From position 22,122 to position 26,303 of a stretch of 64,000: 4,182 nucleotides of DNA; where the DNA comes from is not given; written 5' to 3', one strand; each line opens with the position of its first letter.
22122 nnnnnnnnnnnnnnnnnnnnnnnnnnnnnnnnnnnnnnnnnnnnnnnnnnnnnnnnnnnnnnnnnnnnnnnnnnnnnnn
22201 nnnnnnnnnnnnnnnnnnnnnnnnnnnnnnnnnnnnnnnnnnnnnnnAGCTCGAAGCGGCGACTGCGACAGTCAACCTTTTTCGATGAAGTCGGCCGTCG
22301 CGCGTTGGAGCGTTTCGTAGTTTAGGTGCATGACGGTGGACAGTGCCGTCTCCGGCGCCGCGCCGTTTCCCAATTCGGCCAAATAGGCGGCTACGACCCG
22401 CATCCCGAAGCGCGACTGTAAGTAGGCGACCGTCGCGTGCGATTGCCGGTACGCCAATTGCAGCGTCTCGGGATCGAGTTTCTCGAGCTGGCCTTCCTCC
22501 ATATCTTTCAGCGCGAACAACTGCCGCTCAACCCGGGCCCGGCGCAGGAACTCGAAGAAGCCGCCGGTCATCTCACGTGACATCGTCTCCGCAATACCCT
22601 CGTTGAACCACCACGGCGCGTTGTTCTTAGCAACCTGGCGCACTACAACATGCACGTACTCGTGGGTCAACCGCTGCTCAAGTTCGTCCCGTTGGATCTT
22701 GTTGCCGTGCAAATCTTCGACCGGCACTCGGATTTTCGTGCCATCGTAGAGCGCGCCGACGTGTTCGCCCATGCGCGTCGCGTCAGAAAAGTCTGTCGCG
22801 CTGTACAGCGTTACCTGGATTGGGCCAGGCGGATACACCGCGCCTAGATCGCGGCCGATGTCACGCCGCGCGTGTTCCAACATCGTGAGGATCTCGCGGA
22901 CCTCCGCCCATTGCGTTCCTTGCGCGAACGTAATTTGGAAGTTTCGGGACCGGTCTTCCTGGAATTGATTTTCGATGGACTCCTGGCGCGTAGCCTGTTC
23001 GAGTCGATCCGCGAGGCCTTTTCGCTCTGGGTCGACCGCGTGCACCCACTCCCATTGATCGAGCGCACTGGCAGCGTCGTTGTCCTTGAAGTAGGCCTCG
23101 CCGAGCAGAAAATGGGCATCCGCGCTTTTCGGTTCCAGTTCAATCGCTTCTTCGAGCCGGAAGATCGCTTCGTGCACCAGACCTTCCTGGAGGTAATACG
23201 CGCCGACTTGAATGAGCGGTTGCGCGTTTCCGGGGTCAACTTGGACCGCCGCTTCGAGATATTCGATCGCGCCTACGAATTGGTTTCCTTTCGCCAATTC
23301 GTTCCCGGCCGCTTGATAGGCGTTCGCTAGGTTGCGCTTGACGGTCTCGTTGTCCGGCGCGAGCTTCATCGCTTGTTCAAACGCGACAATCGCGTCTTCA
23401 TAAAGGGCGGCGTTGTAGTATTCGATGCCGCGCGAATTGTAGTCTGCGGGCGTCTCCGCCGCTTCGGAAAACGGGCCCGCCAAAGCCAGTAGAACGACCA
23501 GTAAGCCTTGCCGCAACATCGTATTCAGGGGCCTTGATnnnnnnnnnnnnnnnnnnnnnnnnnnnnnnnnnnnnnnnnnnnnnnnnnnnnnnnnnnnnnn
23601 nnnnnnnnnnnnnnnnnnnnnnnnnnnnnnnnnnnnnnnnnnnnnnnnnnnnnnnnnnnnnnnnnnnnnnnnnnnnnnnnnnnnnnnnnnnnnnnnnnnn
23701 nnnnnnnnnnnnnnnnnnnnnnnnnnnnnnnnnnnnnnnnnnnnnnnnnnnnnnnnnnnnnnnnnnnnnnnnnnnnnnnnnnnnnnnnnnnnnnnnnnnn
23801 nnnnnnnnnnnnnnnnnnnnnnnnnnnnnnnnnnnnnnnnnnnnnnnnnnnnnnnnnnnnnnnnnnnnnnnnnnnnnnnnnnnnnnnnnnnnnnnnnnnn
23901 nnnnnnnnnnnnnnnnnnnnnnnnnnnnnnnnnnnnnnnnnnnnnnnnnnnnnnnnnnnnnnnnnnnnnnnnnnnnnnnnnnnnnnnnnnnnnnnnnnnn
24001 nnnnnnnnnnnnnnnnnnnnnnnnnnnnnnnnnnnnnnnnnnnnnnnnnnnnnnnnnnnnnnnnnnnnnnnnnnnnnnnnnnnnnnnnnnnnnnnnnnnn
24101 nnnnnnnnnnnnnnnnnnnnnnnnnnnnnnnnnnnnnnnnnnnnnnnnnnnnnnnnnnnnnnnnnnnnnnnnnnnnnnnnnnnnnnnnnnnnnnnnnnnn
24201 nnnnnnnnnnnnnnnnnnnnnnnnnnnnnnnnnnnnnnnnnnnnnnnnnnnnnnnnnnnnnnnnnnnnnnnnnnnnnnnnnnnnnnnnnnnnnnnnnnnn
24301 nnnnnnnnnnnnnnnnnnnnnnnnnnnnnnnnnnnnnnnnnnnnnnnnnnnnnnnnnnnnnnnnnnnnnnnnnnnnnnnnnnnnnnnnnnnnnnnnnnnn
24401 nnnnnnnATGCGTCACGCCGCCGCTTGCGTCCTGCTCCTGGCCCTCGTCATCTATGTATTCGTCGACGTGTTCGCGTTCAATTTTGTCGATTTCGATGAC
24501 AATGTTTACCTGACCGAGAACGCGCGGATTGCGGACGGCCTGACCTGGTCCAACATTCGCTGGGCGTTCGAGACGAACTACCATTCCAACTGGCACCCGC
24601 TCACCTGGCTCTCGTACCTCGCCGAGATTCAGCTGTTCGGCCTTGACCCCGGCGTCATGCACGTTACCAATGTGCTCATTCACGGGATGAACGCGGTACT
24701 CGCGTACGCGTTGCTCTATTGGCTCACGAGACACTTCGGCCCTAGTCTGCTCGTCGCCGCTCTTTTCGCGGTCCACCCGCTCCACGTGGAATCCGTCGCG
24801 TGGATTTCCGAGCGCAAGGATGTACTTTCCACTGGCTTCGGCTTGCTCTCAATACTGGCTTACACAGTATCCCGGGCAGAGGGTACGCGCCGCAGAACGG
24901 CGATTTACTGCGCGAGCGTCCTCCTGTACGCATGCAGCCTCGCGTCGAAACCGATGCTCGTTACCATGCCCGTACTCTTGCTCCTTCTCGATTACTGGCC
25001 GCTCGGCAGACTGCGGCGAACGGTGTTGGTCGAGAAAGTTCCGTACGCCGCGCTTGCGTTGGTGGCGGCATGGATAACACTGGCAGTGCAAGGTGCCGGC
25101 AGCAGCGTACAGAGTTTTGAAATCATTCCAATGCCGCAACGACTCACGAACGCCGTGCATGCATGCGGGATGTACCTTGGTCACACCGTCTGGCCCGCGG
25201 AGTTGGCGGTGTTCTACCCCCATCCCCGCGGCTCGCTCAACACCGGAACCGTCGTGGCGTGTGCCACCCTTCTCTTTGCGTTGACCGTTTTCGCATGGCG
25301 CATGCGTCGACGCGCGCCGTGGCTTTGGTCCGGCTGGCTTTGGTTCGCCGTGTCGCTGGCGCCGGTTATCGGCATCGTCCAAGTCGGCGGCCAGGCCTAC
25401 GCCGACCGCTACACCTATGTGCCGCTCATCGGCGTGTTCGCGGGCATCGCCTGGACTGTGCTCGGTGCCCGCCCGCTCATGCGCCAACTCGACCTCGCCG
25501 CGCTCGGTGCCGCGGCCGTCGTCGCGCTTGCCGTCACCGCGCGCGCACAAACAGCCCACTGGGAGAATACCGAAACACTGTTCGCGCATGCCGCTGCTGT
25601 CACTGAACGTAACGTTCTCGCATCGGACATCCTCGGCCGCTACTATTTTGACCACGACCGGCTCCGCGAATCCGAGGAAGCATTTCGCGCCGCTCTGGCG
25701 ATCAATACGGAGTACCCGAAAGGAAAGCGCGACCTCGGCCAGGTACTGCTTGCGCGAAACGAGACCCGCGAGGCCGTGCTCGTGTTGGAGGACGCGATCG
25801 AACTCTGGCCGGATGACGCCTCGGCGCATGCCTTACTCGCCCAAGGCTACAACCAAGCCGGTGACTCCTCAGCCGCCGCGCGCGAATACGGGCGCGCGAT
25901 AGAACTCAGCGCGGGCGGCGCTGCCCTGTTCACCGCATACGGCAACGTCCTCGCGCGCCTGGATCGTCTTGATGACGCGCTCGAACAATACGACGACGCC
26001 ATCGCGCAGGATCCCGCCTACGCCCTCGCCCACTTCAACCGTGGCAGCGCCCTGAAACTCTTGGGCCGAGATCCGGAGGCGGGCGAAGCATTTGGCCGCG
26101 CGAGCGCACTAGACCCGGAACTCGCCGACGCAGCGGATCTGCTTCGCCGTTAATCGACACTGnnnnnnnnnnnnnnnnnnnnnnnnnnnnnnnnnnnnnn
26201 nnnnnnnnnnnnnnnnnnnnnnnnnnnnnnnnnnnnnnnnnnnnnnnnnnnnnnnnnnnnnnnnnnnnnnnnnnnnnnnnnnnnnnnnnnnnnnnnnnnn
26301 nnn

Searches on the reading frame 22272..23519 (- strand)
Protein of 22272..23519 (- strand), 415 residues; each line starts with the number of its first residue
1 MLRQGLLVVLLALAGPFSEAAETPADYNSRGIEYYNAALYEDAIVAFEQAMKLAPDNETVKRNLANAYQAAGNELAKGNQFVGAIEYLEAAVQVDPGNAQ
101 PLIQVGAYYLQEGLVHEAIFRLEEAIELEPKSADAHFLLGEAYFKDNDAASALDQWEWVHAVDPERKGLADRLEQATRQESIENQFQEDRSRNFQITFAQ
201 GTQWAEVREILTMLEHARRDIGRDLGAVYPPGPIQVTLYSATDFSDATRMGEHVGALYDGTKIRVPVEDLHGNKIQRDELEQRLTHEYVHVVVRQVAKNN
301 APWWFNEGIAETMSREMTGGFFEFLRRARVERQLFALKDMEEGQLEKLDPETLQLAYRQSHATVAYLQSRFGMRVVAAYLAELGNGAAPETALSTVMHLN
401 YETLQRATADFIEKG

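Call 59: search_protein_families(library=pfam, proteins=[window:22272-23519:-], max_evalue=0.001)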
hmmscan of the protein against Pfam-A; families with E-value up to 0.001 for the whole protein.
window:22272-23519:- (415 aa): 14 families
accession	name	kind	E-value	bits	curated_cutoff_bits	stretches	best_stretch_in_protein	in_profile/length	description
PF13414.12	TPR_11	-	6.1e-17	61.5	26.8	2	109-145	4-40/42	TPR repeat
PF07719.23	TPR_2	-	2.8e-15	55.5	27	1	27-57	4-34/34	Tetratricopeptide repeat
PF14559.12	TPR_19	-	5.9e-14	52.6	25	2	110-153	2-45/68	Tetratricopeptide repeat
PF00515.34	TPR_1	-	8.3e-13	48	27.8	1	27-57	4-34/34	Tetratricopeptide repeat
PF13428.12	TPR_14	-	2.6e-11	43.5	23.5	0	102-141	4-43/44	Tetratricopeptide repeat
PF13485.12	Peptidase_MA_2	-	3.2e-11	43.8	32.4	1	284-411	70-198/201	Peptidase MA superfamily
PF13432.12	TPR_16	-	1.7e-09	38.4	32.7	1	109-156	7-53/65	Tetratricopeptide repeat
PF13431.12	TPR_17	-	4e-09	36.5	24.4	1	123-153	3-33/34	Tetratricopeptide repeat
PF13181.12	TPR_8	-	3.1e-08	33.6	25.7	0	27-57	4-34/34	Tetratricopeptide repeat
PF13371.12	TPR_9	-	8.8e-08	32.5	35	1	79-137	9-67/73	Tetratricopeptide repeat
PF23914.1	TPR_CcmH_CycH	-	1.1e-07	32.3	42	1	40-120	66-142/158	Cytochrome c-type biogenesis protein H TPR domain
PF06552.18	TOM20_plant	-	2.2e-06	28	20.6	0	114-144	50-80/187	Plant specific mitochondrial import receptor subunit TOM20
PF12895.13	ANAPC3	-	2.3e-05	25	27.2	1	113-154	3-44/82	Anaphase-promoting complex, cyclosome, subunit 3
PF13424.12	TPR_12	-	0.00021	21.8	30.1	0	37-94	16-74/77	Tetratricopeptide repeat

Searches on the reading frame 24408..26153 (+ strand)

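Call 59: search_protein_families(library=pfam, proteins=[window:24408-26153:+], max_evalue=0.001)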
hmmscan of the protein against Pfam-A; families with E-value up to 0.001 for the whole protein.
window:24408-26153:+ (581 aa): 10 families
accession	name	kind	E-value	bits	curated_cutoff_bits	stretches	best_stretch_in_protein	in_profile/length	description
PF13414.12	TPR_11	-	2.6e-16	59.5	26.8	1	512-553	1-42/42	TPR repeat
PF07719.23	TPR_2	-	4e-14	51.9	27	0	539-571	1-33/34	Tetratricopeptide repeat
PF13432.12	TPR_16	-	5.8e-12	46.3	32.7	2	442-503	2-63/65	Tetratricopeptide repeat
PF00515.34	TPR_1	-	4.5e-11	42.5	27.8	0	539-571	1-33/34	Tetratricopeptide repeat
PF14559.12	TPR_19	-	1.5e-08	35.3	25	1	416-479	4-67/68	Tetratricopeptide repeat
PF13431.12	TPR_17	-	2.9e-08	33.8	24.4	0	528-558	2-32/34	Tetratricopeptide repeat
PF13428.12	TPR_14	-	3.5e-08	33.8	23.5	1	440-479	4-43/44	Tetratricopeptide repeat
PF13181.12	TPR_8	-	2.1e-07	31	25.7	0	541-571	3-33/34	Tetratricopeptide repeat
PF13424.12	TPR_12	-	5.7e-07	30.1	30.1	0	409-467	9-75/77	Tetratricopeptide repeat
PF23914.1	TPR_CcmH_CycH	-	2.1e-05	24.8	42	1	408-497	55-147/158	Cytochrome c-type biogenesis protein H TPR domain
